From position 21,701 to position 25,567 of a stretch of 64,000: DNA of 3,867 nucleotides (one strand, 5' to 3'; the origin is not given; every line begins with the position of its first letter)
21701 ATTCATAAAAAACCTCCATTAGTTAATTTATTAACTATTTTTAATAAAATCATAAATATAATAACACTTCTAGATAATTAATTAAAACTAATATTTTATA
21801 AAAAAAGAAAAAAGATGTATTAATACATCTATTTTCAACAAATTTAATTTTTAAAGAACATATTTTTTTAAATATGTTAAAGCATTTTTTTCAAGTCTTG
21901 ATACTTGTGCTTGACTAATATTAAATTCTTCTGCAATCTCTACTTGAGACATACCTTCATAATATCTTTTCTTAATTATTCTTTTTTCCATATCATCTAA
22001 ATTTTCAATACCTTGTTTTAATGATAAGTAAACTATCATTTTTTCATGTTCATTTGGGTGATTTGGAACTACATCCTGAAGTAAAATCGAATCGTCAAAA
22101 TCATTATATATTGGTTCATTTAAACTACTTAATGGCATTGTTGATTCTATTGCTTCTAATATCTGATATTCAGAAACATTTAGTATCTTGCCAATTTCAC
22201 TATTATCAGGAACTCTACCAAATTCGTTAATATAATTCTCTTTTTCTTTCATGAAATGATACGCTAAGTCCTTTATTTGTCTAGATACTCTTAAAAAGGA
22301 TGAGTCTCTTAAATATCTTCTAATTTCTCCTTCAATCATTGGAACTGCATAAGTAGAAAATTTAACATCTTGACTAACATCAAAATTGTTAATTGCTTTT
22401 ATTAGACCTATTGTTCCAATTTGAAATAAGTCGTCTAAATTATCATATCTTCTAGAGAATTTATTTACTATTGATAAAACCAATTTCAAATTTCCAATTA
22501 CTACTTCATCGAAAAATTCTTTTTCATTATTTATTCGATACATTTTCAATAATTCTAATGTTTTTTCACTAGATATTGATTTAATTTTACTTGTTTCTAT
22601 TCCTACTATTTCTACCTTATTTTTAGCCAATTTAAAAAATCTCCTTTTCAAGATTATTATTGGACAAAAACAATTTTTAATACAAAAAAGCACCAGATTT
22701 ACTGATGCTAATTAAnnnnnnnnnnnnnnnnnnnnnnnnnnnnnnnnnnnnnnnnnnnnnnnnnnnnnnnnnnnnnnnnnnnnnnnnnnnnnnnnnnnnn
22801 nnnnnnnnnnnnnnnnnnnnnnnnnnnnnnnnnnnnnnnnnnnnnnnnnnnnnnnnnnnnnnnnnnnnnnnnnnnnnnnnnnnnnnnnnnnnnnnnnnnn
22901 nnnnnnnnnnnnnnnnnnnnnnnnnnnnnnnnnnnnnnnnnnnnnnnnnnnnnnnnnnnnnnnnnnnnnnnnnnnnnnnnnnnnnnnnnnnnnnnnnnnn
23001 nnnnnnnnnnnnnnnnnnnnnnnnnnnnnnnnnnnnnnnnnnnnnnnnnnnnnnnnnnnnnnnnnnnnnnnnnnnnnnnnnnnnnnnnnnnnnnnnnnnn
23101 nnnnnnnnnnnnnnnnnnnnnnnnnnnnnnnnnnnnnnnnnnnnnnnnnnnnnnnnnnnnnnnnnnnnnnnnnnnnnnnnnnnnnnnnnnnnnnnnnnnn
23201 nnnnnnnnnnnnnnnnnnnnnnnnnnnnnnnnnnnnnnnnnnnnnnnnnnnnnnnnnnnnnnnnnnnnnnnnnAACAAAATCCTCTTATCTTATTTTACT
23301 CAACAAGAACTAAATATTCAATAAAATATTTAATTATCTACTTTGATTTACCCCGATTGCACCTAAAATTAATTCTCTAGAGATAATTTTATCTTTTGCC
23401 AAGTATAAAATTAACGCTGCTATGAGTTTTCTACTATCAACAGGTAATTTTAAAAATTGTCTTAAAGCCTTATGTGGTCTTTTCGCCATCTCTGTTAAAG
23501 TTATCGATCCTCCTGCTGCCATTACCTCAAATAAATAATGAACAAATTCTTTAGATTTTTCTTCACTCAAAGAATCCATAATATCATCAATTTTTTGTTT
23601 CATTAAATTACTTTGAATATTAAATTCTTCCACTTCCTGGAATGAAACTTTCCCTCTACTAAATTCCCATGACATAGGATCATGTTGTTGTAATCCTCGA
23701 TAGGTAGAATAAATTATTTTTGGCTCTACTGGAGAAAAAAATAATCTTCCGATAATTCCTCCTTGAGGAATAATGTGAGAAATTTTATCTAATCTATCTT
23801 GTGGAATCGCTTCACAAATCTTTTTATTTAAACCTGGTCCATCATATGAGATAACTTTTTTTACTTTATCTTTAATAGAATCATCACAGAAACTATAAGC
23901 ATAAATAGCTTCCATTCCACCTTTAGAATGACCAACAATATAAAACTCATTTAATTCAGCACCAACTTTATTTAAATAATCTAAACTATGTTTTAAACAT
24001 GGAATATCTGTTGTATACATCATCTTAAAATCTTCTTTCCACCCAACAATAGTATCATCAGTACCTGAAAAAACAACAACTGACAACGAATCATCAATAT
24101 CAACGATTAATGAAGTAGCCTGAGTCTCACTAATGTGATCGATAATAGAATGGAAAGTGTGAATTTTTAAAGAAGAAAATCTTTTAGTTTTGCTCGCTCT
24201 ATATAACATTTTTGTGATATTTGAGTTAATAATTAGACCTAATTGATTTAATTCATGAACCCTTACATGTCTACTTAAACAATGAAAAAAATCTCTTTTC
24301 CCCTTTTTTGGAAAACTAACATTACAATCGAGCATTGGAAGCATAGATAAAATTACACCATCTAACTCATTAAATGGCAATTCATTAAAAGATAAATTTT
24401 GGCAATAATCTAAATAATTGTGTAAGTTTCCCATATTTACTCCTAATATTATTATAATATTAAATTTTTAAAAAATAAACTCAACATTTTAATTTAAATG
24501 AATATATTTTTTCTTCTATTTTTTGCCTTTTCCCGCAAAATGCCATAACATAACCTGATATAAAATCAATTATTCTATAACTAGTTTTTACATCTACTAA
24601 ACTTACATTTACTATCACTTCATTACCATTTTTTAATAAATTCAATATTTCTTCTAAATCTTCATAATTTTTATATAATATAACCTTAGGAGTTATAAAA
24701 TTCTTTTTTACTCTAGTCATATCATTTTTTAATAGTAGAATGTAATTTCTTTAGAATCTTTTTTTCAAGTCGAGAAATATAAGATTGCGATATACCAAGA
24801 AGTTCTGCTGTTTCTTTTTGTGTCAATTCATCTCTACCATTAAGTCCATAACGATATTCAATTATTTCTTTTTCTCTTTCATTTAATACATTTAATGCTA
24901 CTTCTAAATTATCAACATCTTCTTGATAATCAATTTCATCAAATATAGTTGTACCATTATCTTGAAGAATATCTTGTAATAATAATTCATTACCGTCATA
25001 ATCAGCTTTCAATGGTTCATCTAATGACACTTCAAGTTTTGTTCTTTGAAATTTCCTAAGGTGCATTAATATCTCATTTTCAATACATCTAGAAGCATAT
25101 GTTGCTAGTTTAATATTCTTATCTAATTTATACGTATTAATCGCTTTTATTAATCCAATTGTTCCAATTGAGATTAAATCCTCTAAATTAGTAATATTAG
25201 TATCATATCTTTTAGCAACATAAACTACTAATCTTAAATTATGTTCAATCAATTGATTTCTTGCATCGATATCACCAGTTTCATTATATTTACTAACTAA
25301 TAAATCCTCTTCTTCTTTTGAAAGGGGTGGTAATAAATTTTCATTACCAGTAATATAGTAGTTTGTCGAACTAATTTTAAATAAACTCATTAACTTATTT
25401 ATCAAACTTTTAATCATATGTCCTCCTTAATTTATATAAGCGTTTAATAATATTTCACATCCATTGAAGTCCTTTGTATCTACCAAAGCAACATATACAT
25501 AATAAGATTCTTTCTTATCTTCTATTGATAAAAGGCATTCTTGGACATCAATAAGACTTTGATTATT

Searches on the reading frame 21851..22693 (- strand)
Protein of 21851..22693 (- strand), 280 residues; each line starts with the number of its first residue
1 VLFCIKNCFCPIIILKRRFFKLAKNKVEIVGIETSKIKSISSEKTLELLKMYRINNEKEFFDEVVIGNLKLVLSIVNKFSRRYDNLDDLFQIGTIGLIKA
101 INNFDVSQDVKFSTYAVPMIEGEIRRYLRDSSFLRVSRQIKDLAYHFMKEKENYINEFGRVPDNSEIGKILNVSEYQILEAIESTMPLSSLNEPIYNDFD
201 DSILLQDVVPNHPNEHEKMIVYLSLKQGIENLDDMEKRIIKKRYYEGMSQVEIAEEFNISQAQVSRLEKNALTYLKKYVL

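Call 47: search_protein_families(library=ncbifam, proteins=[window:21851-22693:-], max_evalue=0.00001)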
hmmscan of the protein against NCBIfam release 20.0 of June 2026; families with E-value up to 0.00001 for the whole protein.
window:21851-22693:- (280 aa): 48 families (the best 25 are shown)
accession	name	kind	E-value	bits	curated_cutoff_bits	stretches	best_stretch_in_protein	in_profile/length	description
NF006071.0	PRK08215.1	equivalog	8.4e-85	284.5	372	1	23-279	2-257/258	RNA polymerase sporulation sigma factor SigG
TIGR02850.1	spore_sigG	equivalog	2.2e-78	263.2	457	1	25-279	1-254/254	RNA polymerase sporulation sigma factor SigG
TIGR02885.1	spore_sigF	equivalog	1.5e-69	234.4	321.45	1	55-279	7-231/231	RNA polymerase sporulation sigma factor SigF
TIGR02980.1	SigBFG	subfamily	6.1e-67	225.6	234.35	1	59-279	3-226/227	SigB/SigF/SigG family RNA polymerase sigma factor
NF004052.0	PRK05572.1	subfamily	1.2e-66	224.8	311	1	35-278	9-249/252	SigF/SigG family RNA polymerase sporulation sigma factor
NF005644.0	PRK07408.1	subfamily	4.2e-42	144.6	261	1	40-278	8-252/258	RNA polymerase sigma factor SigF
TIGR02941.1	Sigma_B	equivalog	3.4e-41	141.4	315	1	35-277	5-251/255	RNA polymerase sigma factor SigB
NF005514.0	PRK07122.1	subfamily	4.2e-37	127.7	372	1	61-277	42-261/264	RNA polymerase sigma factor SigF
TIGR02937.1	sigma70-ECF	superfamily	2.1e-31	108.8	42.9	1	62-278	4-164/165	sigma-70 family RNA polymerase sigma factor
TIGR02479.1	FliA_WhiG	subfamily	2.4e-29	102.7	189.6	1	85-277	25-221/224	FliA/WhiG family RNA polymerase sigma factor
TIGR02997.1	Sig70-cyanoRpoD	subfamily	3.8e-29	101.9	384.5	1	54-276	69-298/298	RNA polymerase sigma factor, RpoD/SigA family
NF004471.0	PRK05803.1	subfamily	8e-28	97.3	252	2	40-132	32-123/235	RNA polymerase sporulation sigma factor SigK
TIGR02393.1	RpoD_Cterm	equivalog_domain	6.3e-27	94.7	354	1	63-277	4-226/238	RNA polymerase sigma factor RpoD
NF006158.0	PRK08301.1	equivalog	3.6e-26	92.1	339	2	16-135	15-135/241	RNA polymerase sporulation sigma factor SigE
TIGR02846.1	spore_sigmaK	equivalog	1.1e-25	90.5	298.65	2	39-135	29-124/227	RNA polymerase sporulation sigma factor SigK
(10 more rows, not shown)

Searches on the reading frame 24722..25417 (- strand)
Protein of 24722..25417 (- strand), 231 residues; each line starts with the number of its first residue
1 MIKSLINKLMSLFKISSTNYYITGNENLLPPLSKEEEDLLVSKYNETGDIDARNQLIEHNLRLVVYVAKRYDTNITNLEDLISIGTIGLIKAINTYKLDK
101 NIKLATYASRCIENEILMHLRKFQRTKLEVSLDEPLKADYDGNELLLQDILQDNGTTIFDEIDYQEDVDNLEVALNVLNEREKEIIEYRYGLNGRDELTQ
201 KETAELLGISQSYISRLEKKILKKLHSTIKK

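Call 47: search_protein_families(library=ncbifam, proteins=[window:24722-25417:-], max_evalue=0.00001)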
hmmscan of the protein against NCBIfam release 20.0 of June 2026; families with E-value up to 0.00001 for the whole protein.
window:24722-25417:- (231 aa): 53 families (the best 25 are shown)
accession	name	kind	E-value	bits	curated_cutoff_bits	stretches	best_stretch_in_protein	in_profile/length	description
NF006158.0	PRK08301.1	equivalog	4e-89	298.2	339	1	3-231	11-239/241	RNA polymerase sporulation sigma factor SigE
TIGR02835.1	spore_sigmaE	equivalog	4.5e-85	284.8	348.6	1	4-230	5-231/234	RNA polymerase sporulation sigma factor SigE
NF004471.0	PRK05803.1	subfamily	6.1e-76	254.7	252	1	15-230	16-229/235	RNA polymerase sporulation sigma factor SigK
TIGR02846.1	spore_sigmaK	equivalog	2.8e-73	246.2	298.65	1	19-228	17-225/227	RNA polymerase sporulation sigma factor SigK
TIGR02980.1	SigBFG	subfamily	6.3e-32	111.1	234.35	2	51-122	3-74/227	SigB/SigF/SigG family RNA polymerase sigma factor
NF006071.0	PRK08215.1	equivalog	1.6e-31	109.8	372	2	27-132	14-118/258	RNA polymerase sporulation sigma factor SigG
TIGR02937.1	sigma70-ECF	superfamily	4.2e-31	107.8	42.9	1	51-227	1-163/165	sigma-70 family RNA polymerase sigma factor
NF004052.0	PRK05572.1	subfamily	1.5e-30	106.6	311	2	33-132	15-113/252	SigF/SigG family RNA polymerase sporulation sigma factor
TIGR02885.1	spore_sigF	equivalog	2.6e-30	106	321.45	2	45-133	5-93/231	RNA polymerase sporulation sigma factor SigF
TIGR02394.1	rpoS_proteo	equivalog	1.1e-29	103.8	378.7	2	29-116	24-111/285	RNA polymerase sigma factor RpoS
TIGR02850.1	spore_sigG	equivalog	1.1e-29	103.7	457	2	27-131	11-114/254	RNA polymerase sporulation sigma factor SigG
NF005143.0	PRK06596.1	subfamily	5.5e-29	101.5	241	2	14-117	12-114/285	RNA polymerase factor sigma-32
TIGR02997.1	Sig70-cyanoRpoD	subfamily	1.1e-28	100.3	384.5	2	51-116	74-139/298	RNA polymerase sigma factor, RpoD/SigA family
TIGR02392.1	rpoH_proteo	equivalog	2.2e-28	99.7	323.1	2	26-118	10-102/270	RNA polymerase sigma factor RpoH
NF005644.0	PRK07408.1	subfamily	5.1e-27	95.1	261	2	36-122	12-99/258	RNA polymerase sigma factor SigF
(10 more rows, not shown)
